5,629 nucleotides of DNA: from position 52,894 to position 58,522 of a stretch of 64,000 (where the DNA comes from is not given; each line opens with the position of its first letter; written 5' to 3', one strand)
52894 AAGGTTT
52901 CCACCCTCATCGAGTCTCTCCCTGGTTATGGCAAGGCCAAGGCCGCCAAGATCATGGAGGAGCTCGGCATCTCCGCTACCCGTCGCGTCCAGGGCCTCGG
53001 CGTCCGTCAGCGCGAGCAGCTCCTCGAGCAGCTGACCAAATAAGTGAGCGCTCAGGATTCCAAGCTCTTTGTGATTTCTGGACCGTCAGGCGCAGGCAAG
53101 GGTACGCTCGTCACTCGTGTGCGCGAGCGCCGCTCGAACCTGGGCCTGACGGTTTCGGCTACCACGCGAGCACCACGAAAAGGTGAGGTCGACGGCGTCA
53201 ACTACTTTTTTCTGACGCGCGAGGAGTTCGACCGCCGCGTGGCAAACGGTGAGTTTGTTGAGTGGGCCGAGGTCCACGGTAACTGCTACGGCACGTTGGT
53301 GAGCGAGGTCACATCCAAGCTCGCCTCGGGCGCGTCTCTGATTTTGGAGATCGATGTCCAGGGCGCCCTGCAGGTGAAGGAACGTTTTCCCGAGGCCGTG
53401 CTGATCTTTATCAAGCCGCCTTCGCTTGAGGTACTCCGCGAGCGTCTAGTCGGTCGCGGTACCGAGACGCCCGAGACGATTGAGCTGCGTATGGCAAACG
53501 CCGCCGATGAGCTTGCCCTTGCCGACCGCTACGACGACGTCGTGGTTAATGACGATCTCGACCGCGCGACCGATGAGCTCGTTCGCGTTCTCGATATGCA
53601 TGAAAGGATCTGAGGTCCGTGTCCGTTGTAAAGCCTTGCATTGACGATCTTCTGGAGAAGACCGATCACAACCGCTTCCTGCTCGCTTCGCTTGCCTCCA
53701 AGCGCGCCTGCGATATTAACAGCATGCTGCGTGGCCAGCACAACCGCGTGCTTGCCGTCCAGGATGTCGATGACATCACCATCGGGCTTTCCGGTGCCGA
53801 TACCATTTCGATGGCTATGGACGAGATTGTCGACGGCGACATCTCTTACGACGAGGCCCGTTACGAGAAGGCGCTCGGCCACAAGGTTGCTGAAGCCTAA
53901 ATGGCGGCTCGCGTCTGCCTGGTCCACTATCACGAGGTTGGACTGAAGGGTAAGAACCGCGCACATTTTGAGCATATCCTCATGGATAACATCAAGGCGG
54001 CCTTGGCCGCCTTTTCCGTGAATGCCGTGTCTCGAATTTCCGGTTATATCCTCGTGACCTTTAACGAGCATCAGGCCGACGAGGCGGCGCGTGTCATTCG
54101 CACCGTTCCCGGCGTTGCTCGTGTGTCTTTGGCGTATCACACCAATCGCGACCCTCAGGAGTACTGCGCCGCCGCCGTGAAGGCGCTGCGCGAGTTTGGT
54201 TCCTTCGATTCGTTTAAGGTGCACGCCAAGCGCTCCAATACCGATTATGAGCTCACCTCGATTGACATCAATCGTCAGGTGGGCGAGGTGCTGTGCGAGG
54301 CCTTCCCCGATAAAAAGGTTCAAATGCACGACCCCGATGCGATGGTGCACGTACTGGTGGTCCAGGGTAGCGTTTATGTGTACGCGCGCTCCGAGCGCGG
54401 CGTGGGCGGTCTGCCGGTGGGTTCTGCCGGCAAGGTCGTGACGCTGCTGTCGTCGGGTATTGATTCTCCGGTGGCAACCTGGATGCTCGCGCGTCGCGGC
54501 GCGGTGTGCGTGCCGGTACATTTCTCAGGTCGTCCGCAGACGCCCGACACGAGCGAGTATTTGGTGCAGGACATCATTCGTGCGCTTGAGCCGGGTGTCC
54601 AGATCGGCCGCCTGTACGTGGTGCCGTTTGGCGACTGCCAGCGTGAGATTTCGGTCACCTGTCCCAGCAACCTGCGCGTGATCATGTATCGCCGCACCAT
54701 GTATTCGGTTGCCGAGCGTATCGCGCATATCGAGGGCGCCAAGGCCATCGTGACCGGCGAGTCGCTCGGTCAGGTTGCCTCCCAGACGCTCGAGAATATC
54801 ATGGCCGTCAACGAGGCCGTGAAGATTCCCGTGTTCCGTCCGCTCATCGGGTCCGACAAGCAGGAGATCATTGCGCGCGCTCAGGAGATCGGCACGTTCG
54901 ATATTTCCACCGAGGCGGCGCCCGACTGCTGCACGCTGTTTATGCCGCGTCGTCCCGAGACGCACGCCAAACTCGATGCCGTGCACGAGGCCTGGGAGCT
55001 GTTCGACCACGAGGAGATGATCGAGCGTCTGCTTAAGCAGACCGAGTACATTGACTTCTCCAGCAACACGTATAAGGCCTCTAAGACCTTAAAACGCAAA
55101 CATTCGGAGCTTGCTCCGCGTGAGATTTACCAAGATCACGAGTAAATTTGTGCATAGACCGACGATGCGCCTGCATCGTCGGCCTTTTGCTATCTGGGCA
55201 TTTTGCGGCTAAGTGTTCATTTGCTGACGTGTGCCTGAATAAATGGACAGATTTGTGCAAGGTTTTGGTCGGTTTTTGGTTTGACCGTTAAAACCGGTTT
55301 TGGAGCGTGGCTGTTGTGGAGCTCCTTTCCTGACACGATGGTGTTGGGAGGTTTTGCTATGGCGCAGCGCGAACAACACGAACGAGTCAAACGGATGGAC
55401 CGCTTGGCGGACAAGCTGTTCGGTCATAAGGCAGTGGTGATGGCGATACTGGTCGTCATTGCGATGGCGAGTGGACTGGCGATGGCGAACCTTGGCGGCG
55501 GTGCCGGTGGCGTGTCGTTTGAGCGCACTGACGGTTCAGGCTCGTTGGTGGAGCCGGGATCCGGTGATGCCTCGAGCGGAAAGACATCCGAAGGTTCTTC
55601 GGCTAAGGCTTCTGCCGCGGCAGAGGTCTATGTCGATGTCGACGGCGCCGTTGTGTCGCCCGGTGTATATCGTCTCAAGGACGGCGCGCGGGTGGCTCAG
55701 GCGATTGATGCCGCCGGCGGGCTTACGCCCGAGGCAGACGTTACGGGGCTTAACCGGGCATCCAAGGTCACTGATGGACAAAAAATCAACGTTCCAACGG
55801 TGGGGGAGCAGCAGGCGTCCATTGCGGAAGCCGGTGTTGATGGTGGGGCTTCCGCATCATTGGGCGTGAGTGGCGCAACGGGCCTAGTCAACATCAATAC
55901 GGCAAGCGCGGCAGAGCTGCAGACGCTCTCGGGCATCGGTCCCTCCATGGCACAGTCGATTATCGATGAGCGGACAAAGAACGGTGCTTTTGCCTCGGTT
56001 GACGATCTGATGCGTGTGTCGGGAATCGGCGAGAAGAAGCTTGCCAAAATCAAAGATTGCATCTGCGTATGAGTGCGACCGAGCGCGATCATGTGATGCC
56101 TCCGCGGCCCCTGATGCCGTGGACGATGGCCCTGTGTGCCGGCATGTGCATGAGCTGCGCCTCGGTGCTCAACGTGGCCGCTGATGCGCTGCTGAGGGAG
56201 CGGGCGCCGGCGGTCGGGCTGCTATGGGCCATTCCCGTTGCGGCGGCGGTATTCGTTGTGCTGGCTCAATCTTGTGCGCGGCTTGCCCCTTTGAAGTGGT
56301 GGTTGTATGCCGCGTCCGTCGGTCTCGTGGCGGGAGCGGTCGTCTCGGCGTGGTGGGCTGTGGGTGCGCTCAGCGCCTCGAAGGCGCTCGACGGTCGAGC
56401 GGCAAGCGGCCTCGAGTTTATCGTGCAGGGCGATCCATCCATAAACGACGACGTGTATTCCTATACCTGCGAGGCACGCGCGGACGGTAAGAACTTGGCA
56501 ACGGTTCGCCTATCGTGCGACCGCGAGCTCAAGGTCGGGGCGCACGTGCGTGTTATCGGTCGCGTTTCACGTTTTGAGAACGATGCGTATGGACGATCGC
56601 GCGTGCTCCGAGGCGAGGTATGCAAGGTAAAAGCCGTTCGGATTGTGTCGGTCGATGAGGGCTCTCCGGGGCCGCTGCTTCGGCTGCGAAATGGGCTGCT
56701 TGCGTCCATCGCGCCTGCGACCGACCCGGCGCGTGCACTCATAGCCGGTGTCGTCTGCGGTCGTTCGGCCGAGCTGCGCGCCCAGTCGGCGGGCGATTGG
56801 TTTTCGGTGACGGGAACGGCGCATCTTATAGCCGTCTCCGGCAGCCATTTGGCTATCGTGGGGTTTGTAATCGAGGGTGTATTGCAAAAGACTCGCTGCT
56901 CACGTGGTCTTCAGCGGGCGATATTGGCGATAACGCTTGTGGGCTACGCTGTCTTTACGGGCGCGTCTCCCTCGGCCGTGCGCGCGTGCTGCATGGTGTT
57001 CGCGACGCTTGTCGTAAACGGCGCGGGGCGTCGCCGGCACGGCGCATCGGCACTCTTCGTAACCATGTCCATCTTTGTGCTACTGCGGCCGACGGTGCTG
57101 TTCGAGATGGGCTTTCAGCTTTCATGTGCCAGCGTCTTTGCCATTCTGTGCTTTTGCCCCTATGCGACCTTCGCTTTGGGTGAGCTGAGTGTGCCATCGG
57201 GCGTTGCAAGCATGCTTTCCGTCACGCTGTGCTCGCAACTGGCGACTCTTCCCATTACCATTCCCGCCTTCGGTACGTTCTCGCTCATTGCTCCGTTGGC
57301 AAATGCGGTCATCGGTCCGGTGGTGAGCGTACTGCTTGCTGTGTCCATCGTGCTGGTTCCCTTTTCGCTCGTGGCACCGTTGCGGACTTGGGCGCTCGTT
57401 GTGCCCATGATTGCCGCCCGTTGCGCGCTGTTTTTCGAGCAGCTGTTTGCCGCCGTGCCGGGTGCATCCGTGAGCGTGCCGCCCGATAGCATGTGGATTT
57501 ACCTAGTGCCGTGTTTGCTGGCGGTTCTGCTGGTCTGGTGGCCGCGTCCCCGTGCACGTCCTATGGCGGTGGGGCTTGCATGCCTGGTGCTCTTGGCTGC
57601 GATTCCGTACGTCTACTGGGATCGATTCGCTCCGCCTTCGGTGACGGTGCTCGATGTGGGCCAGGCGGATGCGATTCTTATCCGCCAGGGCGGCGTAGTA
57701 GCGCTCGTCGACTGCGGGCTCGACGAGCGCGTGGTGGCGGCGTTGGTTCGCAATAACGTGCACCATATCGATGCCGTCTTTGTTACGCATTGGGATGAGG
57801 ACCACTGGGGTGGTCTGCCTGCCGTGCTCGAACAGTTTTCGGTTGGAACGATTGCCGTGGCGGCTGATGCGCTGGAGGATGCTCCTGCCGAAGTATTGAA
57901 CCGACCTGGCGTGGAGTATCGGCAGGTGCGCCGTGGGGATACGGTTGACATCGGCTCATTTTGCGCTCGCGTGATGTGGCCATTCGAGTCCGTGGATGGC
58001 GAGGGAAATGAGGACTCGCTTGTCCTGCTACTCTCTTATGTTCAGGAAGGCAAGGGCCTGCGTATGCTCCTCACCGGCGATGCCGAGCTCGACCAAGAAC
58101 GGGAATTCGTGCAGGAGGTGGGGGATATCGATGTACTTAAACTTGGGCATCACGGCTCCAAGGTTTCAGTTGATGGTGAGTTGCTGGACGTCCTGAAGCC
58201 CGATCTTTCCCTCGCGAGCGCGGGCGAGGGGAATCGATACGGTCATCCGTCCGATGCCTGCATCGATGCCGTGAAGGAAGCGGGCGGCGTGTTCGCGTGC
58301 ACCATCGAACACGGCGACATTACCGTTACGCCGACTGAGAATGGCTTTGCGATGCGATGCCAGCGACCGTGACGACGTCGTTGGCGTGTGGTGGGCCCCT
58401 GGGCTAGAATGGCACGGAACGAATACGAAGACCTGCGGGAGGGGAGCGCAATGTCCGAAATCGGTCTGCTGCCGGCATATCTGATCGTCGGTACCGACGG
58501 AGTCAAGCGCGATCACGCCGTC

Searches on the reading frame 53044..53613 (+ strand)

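Call 64: search_protein_families(library=pfam, proteins=[window:53044-53613:+])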
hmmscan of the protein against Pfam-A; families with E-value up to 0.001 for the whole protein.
window:53044-53613:+ (189 aa): 3 families
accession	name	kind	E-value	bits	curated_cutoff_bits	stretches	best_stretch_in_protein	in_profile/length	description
PF00625.27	Guanylate_kin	-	1.2e-45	155.9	25.2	1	6-184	2-180/182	Guanylate kinase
PF13238.12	AAA_18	-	4.9e-05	24.2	29.4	1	10-147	2-120/128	AAA domain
PF13671.12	AAA_33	-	0.00052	20.8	27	0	8-153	1-133/143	AAA domain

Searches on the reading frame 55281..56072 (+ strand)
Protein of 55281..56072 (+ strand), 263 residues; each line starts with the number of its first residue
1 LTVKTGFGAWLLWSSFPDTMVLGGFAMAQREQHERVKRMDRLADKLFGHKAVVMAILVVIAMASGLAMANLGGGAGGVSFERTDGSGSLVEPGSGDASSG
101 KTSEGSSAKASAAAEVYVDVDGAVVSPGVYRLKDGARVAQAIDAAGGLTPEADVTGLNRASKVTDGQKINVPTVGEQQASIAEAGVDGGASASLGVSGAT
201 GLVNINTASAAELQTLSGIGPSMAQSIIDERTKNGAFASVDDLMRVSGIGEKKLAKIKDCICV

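Call 64: search_protein_families(library=pfam, proteins=[window:55281-56072:+])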
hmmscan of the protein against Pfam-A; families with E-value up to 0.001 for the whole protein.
window:55281-56072:+ (263 aa): 8 families
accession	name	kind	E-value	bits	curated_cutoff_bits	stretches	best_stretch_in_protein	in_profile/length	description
PF12836.13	HHH_3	-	7.6e-23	80.8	27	1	202-261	5-64/65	Helix-hairpin-helix motif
PF00633.29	HHH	-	8.1e-15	54.2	24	2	202-229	2-29/30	Helix-hairpin-helix motif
PF10531.15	SLBB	-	5.9e-12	45.7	27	1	117-169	1-52/55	SLBB domain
PF14520.12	HHH_5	-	1.2e-10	42.1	27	1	212-259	3-53/57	Helix-hairpin-helix domain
PF03934.19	T2SSK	-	8.3e-08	32.9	24.2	1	203-251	1-49/63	Type II secretion system (T2SS), protein K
PF12826.13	HHH_2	-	3.9e-05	24.2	27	0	204-228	28-52/64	Helix-hairpin-helix motif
PF14579.12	HHH_6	-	0.00014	22.5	25.6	1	213-253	27-70/90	Helix-hairpin-helix motif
PF22461.2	SLBB_2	-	0.00096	19.6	27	0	118-156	3-43/79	SLBB domain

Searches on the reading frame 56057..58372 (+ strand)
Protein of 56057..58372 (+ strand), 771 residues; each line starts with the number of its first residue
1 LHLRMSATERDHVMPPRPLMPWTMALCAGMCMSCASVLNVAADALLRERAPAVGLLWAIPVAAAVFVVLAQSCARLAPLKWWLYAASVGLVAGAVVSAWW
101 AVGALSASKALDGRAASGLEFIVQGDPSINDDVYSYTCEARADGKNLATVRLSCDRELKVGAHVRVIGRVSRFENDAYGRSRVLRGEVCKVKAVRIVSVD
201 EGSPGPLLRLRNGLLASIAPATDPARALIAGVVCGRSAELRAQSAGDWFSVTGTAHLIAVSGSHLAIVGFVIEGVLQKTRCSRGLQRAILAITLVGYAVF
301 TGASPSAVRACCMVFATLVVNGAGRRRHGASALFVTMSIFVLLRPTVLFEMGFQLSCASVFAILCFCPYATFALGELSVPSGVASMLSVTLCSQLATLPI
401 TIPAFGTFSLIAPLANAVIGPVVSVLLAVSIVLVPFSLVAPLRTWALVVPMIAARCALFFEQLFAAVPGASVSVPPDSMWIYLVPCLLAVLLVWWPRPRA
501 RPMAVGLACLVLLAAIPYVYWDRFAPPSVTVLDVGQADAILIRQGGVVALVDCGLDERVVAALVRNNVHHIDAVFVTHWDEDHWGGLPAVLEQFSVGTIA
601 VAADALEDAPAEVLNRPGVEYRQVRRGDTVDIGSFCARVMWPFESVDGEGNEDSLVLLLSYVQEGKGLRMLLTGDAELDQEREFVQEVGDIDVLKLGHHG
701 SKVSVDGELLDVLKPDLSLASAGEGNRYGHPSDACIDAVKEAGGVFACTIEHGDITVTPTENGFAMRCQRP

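Call 64: search_protein_families(library=pfam, proteins=[window:56057-58372:+])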
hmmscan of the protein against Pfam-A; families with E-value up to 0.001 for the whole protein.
window:56057-58372:+ (771 aa): 5 families
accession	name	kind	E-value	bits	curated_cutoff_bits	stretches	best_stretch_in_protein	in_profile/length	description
PF03772.21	Competence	-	2.1e-44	152.3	23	1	245-497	13-268/270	Competence protein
PF00753.33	Lactamase_B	-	9.6e-15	55.5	22.7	1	533-722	2-194/196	Metallo-beta-lactamase superfamily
PF12706.13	Lactamase_B_2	-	1.1e-10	41.9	27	1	550-694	4-160/200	Beta-lactamase superfamily domain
PF13567.11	DUF4131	-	0.00012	22.3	31.6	1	58-175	6-135/165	Domain of unknown function (DUF4131)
PF25281.1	MBL_MAP1B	-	0.00047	19.7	37.6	1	523-592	17-86/279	MAP1B MBL-like domain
